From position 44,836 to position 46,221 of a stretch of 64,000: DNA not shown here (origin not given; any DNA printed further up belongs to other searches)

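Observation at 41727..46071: AT-AT-rSAM-rSAM block mirrors the radical-SAM-dehydrogenase plus aminotransferase logic of butirosin biosynthesis (BtrN/BtrS)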

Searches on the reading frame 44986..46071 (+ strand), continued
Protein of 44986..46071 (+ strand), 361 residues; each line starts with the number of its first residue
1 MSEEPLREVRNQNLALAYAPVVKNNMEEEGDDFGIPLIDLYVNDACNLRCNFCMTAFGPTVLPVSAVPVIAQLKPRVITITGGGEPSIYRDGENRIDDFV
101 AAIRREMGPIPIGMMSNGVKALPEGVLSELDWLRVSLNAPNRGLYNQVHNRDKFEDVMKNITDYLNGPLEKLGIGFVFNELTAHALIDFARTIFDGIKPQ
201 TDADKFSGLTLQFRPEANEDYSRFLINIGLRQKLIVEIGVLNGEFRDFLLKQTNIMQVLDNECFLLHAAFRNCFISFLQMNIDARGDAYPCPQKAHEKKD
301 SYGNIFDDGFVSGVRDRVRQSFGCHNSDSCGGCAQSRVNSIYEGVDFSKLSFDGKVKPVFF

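Call 56: find_encoding_contigs(protein=P0129, flank=10000, max_places=1)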
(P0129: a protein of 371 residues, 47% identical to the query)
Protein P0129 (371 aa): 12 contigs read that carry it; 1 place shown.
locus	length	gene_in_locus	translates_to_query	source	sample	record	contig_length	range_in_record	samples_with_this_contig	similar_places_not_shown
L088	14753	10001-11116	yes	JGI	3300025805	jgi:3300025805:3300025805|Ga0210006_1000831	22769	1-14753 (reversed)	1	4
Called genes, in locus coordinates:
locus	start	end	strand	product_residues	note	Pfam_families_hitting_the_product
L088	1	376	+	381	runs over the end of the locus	PF01041:DegT_DnrJ_EryC1, PF00155:Aminotran_1_2, PF00266:Aminotran_5 (weak)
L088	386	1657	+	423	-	-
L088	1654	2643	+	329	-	PF00535:Glycos_transf_2, PF10111:Glyco_tranf_2_2 (weak)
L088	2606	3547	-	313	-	PF01073:3Beta_HSD, PF01370:Epimerase, PF02719:Polysacc_synt_2, PF04321:RmlD_sub_bind, PF13460:NAD_binding_10 (weak), PF16363:GDP_Man_Dehyd, PF07993:NAD_binding_4 (weak)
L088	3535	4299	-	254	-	PF02585:PIG-L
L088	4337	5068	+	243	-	PF01728:FtsJ (weak), PF05401:NodS (weak), PF13489:Methyltransf_23, PF13847:Methyltransf_31, PF08241:Methyltransf_11, PF08242:Methyltransf_12, PF13649:Methyltransf_25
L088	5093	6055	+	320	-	PF04055:Radical_SAM (weak)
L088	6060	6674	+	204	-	PF01725:Ham1p_like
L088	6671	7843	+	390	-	PF00155:Aminotran_1_2 (faint), PF01041:DegT_DnrJ_EryC1, PF01212:Beta_elim_lyase (weak), PF01053:Cys_Met_Meta_PP (weak)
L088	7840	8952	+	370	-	PF01041:DegT_DnrJ_EryC1, PF00155:Aminotran_1_2 (weak)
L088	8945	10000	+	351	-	PF04055:Radical_SAM, PF13186:SPASM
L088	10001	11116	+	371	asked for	PF04055:Radical_SAM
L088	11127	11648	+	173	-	-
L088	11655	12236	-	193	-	-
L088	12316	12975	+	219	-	-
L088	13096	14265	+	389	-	-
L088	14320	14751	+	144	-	?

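Call 59: search_solved_structures(query=A2, max_evalue=1, show_alignments=2)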
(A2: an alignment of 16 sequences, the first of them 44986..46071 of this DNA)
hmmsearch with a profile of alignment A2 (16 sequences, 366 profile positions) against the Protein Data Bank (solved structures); distinct sequences matched with E-value up to 1: 14.
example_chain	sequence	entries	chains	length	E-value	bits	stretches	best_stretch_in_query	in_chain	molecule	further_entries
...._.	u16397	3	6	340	1.3e-05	27.7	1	33-186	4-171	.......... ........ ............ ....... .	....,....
2fb2_A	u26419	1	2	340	1.4e-05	27.6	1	33-186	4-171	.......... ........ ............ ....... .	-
5v1q_A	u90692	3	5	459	7.8e-05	25.1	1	24-317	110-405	Radical SAM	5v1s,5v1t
3t7v_A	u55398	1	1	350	0.01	18.1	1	45-124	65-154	methylornithine synthase PylB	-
8wm2_A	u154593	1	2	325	0.013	17.7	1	47-144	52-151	Fe-S radical SAM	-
7n7h_A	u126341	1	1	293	0.025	16.8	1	44-160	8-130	VIPERIN-LIKE ENZYME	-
7tol_A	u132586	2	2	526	0.063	15.5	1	42-135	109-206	glycerol dibiphytanyl glycerol tetraether - macrocyclic archaeol synthase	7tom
6efn_A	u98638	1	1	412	0.083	15.1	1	46-197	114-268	Sporulation killing factor maturation protein SkfB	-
8hzv_A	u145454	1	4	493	0.1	14.8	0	135-200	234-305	Radical S-Adenosyl-L-methionine Enzyme DesII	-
8hzy_A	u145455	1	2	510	0.11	14.7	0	135-200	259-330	DesII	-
5vsl_A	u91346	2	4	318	0.13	14.5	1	43-146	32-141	Radical S-adenosyl methionine domain-containing protein 2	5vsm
6q2p_A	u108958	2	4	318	0.14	14.4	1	43-146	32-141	Radical S-adenosyl methionine domain-containing protein 2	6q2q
5wgg_A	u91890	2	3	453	0.16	14.2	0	287-339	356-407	Radical SAM domain protein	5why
4ky3_A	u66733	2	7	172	0.54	12.4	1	145-221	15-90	designed protein OR327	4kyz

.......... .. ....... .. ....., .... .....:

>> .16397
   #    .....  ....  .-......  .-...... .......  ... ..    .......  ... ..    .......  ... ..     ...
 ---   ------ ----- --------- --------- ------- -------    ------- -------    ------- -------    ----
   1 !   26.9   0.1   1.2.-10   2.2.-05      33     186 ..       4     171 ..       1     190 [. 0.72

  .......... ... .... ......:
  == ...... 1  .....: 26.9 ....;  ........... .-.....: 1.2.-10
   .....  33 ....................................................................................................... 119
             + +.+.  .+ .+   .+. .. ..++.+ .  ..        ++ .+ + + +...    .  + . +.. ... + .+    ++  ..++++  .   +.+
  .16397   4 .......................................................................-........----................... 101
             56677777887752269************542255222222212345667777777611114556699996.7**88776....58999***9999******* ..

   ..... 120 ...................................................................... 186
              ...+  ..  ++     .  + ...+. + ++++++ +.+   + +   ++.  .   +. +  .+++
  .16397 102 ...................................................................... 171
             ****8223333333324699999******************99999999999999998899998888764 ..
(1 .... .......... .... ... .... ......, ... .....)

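Call 75: search_protein_representatives(alignment_id=A2)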
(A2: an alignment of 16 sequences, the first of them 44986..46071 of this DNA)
Query: 16 sequences, 366 profile positions. Proteins with E-value up to 0.001 (for the whole library): 7274; up to 1e-10: 973; up to 1e-30: 83. The best 150 are listed.
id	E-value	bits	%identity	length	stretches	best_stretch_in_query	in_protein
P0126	1.8e-167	573.4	-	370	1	3-366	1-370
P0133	9.7e-158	541.4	-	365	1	3-366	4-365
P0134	8.4e-153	525.1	-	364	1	5-366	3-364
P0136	8.4e-149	512.0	-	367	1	3-366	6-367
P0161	6.5e-121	420.2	-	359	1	10-365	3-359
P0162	1.9e-71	257.5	-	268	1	114-358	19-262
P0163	1.3e-63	231.6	-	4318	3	38-313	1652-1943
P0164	3.2e-62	227.1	-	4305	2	38-302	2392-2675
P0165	1.5e-59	218.3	-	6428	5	36-321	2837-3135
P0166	5.6e-54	200.0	-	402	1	4-366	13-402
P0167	1.3e-51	192.2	-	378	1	18-340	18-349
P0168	2.5e-50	188.0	-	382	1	13-362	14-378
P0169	2.2e-49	184.8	-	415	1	35-350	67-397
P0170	7.4e-48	179.8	-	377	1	39-340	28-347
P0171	1.8e-47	178.6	-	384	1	7-340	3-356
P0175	1.0e-45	172.8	-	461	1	40-359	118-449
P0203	1.7e-37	145.8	-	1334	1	44-347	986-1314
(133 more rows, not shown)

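Call 76: search_protein_families(library=pfam, proteins=[P0163, P0164], max_evalue=0.00001)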
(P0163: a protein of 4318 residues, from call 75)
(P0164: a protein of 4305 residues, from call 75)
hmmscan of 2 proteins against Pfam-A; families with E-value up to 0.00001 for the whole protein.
P0163 (4318 aa): 13 families
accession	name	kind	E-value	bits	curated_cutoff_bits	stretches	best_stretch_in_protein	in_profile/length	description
PF01761.26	DHQ_synthase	-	9.5e-35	119.2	24.2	1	3132-3244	2-114/115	3-dehydroquinate synthase N-terminal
PF24621.2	DHQS_C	-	8.6e-25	87.8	27.6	1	3246-3381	1-136/144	3-dehydroquinate synthase C-terminal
PF01370.27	Epimerase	-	1.2e-21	77.6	20.9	1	2356-2605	2-222/240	NAD dependent epimerase/dehydratase family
PF04055.27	Radical_SAM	-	2.9e-18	67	29.5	2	2014-2153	3-144/166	Radical SAM superfamily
PF00480.26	ROK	-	9.9e-15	55.3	22.9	1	2704-3028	4-286/294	ROK family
PF13521.12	AAA_28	-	1.9e-13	51.4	27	1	3916-4086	1-163/164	AAA domain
PF13186.11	SPASM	-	2e-10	41.2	21.5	0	1907-1955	1-52/67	Iron-sulfur cluster-binding domain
PF13685.12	Fe-ADH_2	-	3.3e-10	40.6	28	1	3081-3196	2-108/149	Iron-containing alcohol dehydrogenase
PF00465.25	Fe-ADH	-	1e-07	32.1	31.3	1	3080-3195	5-130/168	Iron-containing alcohol dehydrogenase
PF05368.20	NmrA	-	1.8e-07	31.5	27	1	2354-2436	4-84/298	NmrA-like family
PF04321.23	RmlD_sub_bind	-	2.1e-07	30.8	27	0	2357-2481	5-108/287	RmlD substrate binding domain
PF16363.11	GDP_Man_Dehyd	-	1.4e-06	28.4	27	1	2357-2478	2-133/332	GDP-mannose 4,6 dehydratase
PF00156.33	Pribosyltran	-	2.2e-06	27.5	26.3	1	434-552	14-124/158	Phosphoribosyl transferase domain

P0164 (4305 aa): 10 families
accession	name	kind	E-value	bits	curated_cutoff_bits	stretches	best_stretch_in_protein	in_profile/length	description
PF01761.26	DHQ_synthase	-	1.4e-37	128.3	24.2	1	3538-3649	3-114/115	3-dehydroquinate synthase N-terminal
PF04055.27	Radical_SAM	-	2.9e-37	128.8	29.5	3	397-567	2-164/166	Radical SAM superfamily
PF24621.2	DHQS_C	-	1.1e-24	87.5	27.6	1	3651-3785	1-135/144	3-dehydroquinate synthase C-terminal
PF00480.26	ROK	-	1.5e-18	67.8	22.9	1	3108-3441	4-293/294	ROK family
PF01370.27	Epimerase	-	9.5e-13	48.5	20.9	1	2755-3008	1-227/240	NAD dependent epimerase/dehydratase family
PF02310.24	B12-binding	-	2.9e-12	46.9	32.1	1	206-307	12-114/121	B12 binding domain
PF13521.12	AAA_28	-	7.1e-12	46.3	27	1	3913-4080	1-162/164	AAA domain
PF04321.23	RmlD_sub_bind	-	2e-07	30.8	27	0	2754-2875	2-103/287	RmlD substrate binding domain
PF16363.11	GDP_Man_Dehyd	-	3e-06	27.3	27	0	2757-2858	2-112/332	GDP-mannose 4,6 dehydratase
PF15609.12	PRTase_2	-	3.3e-06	27.2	28.8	1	798-953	19-178/188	Phosphoribosyl transferase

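Call 77: list_cluster_members(proteins=[P0163, P0164, P0165, P0161, P0166, P0167, P0168, P0169, P0175, P0203])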
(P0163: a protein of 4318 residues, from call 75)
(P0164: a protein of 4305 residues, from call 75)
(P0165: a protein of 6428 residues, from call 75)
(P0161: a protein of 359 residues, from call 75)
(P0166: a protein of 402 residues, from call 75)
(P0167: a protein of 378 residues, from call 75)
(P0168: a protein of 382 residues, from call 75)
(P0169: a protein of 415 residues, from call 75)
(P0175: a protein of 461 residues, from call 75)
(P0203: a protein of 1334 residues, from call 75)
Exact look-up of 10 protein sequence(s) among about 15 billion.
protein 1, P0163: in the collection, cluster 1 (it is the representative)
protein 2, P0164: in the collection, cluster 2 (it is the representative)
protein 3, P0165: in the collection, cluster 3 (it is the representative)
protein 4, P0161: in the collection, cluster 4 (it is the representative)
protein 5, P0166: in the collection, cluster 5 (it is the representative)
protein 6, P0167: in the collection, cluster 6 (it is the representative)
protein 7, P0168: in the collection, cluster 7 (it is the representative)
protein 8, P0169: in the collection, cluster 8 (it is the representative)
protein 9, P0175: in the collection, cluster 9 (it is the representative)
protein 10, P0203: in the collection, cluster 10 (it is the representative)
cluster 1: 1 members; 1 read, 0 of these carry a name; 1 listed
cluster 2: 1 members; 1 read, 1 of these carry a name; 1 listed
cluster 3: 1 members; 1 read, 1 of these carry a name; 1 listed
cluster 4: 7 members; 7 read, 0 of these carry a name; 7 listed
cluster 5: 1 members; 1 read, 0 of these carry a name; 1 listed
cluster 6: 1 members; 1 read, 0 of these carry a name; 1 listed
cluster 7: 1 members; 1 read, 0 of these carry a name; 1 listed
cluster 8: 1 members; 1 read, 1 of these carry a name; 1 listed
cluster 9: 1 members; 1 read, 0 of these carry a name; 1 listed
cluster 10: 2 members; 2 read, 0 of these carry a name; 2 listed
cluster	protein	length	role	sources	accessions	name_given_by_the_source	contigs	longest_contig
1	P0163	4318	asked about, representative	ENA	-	-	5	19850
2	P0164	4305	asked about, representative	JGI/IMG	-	3-dehydroquinate synthetase/MoaA/NifB/PqqE/SkfB family radical SAM ...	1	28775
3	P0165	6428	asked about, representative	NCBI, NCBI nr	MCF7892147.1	MAG: radical SAM protein, partial [Candidatus Omnitrophica bacterium] | radical SAM protein [Candidatus Omnitrophota bacterium]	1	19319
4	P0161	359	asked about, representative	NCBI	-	-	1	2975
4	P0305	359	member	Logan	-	-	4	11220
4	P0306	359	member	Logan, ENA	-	-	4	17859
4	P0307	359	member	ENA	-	-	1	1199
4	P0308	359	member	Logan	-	-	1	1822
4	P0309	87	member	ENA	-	-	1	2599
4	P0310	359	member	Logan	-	-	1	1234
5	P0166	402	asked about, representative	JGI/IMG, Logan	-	-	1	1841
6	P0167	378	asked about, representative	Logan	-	-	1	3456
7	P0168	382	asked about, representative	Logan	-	-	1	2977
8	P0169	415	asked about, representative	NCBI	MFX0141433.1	MAG: radical SAM protein [Candidatus Hodarchaeota archaeon]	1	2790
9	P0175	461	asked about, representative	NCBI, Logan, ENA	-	-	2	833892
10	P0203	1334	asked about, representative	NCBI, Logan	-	-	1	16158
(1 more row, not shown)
